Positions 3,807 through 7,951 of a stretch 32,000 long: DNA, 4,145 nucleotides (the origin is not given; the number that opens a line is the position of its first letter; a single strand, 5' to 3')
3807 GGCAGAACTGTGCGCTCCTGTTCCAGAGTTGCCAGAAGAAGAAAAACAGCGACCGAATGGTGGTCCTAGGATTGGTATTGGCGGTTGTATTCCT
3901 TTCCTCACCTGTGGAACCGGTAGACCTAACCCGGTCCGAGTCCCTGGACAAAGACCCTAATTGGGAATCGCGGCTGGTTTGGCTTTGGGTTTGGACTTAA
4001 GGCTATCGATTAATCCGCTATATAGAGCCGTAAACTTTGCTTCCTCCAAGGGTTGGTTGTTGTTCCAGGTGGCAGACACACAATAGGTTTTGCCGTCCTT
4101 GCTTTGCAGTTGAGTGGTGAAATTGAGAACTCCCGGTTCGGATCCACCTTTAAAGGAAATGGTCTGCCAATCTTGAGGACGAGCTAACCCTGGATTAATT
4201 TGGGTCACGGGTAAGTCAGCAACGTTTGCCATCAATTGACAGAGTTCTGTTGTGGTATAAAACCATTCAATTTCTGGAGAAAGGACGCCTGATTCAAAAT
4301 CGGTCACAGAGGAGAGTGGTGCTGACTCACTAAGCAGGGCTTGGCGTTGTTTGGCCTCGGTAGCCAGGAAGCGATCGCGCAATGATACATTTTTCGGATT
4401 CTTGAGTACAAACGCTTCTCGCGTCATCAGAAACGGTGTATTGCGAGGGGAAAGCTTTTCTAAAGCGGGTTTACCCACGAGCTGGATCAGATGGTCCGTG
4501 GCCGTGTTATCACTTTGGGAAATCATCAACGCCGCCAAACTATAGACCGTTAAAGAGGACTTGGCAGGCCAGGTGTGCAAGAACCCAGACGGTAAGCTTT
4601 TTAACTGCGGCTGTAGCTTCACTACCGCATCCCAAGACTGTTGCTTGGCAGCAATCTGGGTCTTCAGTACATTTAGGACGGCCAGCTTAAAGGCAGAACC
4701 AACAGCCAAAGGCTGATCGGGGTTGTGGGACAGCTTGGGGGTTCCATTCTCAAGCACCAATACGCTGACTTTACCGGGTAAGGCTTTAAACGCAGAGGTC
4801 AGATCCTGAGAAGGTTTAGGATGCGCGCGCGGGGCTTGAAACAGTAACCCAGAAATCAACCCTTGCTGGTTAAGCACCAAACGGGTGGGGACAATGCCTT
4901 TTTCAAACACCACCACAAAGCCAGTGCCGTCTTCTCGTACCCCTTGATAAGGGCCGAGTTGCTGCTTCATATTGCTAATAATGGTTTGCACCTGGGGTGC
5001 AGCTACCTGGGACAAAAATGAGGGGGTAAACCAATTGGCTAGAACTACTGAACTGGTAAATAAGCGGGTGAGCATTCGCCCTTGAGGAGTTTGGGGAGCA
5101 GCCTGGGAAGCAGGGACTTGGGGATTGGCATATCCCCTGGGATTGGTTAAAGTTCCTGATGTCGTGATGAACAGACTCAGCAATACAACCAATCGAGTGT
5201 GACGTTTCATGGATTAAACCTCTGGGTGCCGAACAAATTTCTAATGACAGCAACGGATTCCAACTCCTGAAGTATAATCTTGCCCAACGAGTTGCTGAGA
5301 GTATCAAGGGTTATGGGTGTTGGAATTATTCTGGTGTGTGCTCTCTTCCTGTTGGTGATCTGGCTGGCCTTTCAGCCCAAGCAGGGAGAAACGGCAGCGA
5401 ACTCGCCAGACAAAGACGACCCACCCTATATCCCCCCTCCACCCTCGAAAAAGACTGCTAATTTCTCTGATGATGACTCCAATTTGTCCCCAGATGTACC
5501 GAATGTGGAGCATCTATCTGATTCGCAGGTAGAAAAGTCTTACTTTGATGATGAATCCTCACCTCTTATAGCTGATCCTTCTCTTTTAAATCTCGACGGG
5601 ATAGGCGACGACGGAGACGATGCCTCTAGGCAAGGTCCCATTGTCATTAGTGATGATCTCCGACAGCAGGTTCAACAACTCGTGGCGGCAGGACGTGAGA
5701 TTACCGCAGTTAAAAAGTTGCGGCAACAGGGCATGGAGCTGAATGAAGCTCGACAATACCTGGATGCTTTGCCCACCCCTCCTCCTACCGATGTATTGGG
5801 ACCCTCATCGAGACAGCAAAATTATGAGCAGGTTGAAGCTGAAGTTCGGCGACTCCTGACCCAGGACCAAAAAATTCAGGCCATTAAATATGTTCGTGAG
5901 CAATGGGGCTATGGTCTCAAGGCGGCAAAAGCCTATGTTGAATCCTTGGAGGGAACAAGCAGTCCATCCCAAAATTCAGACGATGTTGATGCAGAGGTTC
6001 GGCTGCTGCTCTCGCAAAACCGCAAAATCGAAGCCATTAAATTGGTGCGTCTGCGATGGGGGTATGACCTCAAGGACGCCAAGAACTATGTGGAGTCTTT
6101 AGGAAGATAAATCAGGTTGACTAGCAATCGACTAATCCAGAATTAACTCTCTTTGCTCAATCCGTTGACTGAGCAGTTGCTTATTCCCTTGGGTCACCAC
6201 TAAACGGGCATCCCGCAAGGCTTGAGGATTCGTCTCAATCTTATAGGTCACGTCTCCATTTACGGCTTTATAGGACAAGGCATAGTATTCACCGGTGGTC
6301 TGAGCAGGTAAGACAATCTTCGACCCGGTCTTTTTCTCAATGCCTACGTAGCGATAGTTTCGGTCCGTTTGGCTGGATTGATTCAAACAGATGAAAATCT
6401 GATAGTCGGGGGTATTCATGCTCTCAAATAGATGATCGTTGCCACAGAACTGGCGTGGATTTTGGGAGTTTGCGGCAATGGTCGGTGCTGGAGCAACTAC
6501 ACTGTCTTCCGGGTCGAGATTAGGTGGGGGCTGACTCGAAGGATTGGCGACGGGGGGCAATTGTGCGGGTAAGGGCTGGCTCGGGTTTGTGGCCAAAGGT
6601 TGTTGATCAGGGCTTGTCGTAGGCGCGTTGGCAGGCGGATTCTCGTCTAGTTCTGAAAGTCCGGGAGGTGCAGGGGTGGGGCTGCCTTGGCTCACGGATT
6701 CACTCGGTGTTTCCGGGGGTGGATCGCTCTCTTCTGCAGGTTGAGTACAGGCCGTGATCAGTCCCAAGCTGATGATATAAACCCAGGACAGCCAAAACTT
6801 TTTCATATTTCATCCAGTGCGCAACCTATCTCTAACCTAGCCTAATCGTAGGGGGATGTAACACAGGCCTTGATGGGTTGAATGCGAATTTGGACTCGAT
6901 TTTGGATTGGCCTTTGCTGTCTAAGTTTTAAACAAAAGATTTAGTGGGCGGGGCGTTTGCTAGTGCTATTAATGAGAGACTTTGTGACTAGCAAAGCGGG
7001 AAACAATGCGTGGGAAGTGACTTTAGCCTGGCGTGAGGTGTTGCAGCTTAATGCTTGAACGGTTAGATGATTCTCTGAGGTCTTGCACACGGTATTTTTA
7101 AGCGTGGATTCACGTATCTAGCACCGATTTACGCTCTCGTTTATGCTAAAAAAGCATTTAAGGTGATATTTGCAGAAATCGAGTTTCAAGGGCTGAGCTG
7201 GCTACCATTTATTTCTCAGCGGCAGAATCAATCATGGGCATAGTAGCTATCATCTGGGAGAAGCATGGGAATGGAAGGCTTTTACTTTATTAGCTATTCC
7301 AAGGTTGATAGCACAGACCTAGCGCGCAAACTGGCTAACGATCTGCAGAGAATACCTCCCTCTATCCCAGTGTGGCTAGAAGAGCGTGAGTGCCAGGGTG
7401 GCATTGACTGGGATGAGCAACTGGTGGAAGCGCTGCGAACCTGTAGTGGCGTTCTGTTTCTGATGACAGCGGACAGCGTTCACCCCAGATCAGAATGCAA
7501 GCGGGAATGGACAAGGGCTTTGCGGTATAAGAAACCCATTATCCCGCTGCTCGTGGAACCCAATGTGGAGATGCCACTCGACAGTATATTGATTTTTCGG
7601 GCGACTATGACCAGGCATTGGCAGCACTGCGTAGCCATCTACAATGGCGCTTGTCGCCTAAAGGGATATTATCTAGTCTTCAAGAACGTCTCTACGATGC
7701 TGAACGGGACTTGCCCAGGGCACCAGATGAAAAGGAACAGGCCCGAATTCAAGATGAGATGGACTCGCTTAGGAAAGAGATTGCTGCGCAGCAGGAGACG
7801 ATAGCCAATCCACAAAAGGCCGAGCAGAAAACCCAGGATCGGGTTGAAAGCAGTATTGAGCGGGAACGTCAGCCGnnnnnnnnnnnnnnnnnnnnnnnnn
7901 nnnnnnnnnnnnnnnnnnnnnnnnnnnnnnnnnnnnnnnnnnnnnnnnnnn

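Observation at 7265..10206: TIR, coiled coil, NB-ARC-like P-loop and TPR: an NLR-like STAND protein and the best candidate for an uncharacterised immune or signalling system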

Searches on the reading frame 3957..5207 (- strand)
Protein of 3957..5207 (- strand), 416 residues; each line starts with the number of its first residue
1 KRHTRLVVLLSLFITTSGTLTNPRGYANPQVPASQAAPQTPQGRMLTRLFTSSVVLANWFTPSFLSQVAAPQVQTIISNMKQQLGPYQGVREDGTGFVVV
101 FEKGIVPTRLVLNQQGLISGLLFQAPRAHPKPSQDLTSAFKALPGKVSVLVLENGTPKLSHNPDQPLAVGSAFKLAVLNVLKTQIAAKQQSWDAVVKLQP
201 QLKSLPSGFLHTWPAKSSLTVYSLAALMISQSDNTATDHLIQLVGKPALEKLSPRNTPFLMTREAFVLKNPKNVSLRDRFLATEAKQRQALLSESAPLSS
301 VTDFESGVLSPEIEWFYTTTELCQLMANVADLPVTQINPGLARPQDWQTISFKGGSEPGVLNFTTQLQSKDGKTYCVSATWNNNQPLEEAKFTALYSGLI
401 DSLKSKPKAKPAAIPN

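Call 75: search_protein_families(library=pfam, proteins=[window:3957-5207:-], max_evalue=0.01)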
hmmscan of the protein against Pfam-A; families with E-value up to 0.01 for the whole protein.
window:3957-5207:- (416 aa): 1 family
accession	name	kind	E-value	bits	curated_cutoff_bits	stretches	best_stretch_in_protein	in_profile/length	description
PF13354.11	Beta-lactamase2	-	9.3e-18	64.8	22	1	148-251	3-105/214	Beta-lactamase enzyme family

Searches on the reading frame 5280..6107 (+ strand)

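Call 75: search_protein_families(library=pfam, proteins=[window:5280-6107:+], max_evalue=0.01)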
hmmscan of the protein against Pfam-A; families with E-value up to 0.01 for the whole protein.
window:5280-6107:+ (276 aa): 2 families
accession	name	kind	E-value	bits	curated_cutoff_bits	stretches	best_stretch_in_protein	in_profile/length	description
PF00542.24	Ribosomal_L12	-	2.4e-14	53.8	25.9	2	195-224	9-38/67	Ribosomal protein L7/L12 C-terminal domain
PF20593.3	DUF6793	-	0.003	18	27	0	244-273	72-101/107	Family of unknown function (DUF6793)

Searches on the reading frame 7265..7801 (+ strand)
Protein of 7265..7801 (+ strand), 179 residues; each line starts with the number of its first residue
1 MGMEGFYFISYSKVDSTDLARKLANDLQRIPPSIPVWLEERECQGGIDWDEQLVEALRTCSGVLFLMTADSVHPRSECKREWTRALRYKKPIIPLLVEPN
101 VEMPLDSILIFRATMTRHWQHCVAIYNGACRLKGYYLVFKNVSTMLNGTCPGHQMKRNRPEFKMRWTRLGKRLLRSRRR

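Call 80: list_cluster_members(proteins=[window:7265-7801:+])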
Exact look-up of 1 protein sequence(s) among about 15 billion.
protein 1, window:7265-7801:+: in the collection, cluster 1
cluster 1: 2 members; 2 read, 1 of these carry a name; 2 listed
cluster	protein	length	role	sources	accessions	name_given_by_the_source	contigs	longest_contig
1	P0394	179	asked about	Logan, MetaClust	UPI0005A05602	status=active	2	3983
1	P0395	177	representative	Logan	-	-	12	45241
